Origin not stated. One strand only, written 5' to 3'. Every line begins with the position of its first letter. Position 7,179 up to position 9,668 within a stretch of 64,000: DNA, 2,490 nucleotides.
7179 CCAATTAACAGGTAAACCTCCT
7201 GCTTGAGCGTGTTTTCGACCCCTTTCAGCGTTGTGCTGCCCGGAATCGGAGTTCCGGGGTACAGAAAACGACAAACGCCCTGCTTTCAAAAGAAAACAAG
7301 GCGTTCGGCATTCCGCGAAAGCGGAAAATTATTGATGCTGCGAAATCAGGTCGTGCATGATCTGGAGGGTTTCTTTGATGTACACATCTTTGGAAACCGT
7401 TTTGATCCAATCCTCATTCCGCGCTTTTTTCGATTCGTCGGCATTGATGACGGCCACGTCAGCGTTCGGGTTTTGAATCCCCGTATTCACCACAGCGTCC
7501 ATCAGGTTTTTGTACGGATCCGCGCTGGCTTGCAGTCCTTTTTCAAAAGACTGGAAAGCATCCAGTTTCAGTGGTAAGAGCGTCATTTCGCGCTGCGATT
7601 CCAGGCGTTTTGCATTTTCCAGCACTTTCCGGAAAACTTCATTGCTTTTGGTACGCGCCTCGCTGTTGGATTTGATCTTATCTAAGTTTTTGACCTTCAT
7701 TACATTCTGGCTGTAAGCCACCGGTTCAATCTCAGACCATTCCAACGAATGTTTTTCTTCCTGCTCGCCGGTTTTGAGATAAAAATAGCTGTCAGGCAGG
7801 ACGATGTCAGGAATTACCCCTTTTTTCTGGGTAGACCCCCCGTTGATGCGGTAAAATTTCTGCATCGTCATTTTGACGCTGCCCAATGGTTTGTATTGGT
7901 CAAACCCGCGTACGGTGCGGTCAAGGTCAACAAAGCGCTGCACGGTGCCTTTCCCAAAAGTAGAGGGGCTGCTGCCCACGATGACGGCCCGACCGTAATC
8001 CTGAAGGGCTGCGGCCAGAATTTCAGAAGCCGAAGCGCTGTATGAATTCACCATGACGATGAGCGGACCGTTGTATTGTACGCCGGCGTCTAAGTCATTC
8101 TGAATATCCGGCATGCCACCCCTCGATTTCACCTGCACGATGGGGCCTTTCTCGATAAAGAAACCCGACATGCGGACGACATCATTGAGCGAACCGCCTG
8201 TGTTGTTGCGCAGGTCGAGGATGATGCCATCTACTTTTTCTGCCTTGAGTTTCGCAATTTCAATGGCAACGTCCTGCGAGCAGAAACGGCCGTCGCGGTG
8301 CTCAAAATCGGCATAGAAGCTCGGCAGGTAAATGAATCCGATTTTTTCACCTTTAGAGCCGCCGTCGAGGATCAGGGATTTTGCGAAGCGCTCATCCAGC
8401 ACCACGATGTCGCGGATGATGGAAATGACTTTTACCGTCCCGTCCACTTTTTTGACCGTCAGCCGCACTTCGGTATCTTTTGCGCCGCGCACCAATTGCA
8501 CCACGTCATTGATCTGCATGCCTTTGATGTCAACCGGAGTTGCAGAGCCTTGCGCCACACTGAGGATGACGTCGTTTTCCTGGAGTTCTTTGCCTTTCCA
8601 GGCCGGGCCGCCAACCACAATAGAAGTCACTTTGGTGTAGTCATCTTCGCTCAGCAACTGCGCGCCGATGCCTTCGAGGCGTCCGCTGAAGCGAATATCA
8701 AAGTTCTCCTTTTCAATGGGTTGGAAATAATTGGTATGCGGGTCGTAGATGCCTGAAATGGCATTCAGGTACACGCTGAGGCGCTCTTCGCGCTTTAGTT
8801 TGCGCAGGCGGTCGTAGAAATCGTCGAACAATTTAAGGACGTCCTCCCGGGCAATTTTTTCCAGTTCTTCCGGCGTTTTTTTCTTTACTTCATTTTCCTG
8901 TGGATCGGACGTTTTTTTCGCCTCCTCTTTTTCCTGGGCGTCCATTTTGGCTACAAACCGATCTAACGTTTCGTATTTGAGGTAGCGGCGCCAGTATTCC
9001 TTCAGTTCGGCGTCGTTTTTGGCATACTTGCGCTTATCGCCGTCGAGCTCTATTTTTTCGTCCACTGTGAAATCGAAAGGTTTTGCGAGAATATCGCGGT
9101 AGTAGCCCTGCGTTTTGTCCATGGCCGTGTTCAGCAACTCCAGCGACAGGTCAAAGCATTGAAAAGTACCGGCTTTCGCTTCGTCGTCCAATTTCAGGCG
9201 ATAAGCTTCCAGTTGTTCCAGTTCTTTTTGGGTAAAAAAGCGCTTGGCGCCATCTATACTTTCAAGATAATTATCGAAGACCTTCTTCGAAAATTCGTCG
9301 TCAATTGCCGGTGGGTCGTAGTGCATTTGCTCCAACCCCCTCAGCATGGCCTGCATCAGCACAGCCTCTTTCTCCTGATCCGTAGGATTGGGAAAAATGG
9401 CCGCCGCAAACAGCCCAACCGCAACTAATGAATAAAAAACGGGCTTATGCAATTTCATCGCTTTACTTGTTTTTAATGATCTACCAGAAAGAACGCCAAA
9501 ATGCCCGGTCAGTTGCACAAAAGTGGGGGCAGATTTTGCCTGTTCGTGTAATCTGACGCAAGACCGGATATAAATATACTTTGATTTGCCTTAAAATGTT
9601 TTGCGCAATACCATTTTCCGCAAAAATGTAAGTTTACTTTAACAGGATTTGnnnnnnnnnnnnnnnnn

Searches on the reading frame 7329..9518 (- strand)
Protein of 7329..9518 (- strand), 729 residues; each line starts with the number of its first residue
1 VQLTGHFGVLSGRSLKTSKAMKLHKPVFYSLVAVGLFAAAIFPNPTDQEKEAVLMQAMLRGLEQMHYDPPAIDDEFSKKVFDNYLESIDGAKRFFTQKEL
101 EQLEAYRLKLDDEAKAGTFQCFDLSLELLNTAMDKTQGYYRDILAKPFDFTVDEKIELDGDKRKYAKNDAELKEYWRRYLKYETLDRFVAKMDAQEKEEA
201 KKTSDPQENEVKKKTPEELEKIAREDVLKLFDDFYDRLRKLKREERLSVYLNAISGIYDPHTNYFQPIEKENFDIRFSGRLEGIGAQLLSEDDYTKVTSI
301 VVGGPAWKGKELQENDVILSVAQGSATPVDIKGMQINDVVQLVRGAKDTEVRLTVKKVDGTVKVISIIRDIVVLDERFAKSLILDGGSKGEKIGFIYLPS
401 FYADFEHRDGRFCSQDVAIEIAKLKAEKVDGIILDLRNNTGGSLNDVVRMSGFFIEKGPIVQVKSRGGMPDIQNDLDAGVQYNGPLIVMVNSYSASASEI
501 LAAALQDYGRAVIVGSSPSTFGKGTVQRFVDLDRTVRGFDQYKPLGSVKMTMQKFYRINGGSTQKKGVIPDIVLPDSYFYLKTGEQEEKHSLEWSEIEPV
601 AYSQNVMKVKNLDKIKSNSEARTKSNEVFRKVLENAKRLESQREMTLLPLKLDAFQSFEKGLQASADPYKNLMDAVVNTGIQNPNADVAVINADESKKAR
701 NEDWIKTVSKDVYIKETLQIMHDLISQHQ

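Call 10: search_protein_families(library=pfam, proteins=[window:7329-9518:-], max_evalue=0.001)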
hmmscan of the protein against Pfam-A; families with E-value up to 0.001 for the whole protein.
window:7329-9518:- (729 aa): 5 families
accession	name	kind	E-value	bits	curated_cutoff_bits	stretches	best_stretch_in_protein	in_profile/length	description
PF17804.6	TSP_NTD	-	3.8e-50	171.2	26.4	1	60-267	3-187/188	Tail specific protease N-terminal domain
PF03572.23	Peptidase_S41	-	1.3e-42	145.6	24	1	392-573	1-164/165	Peptidase family S41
PF11818.13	DUF3340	-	7.8e-24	85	28.6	1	580-725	3-154/155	C-terminal domain of tail specific protease (DUF3340)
PF00595.29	PDZ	-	1e-07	32.6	23.2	1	280-356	8-81/81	PDZ domain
PF17820.7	PDZ_6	-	1.5e-07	31.5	27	1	297-356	2-53/54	PDZ domain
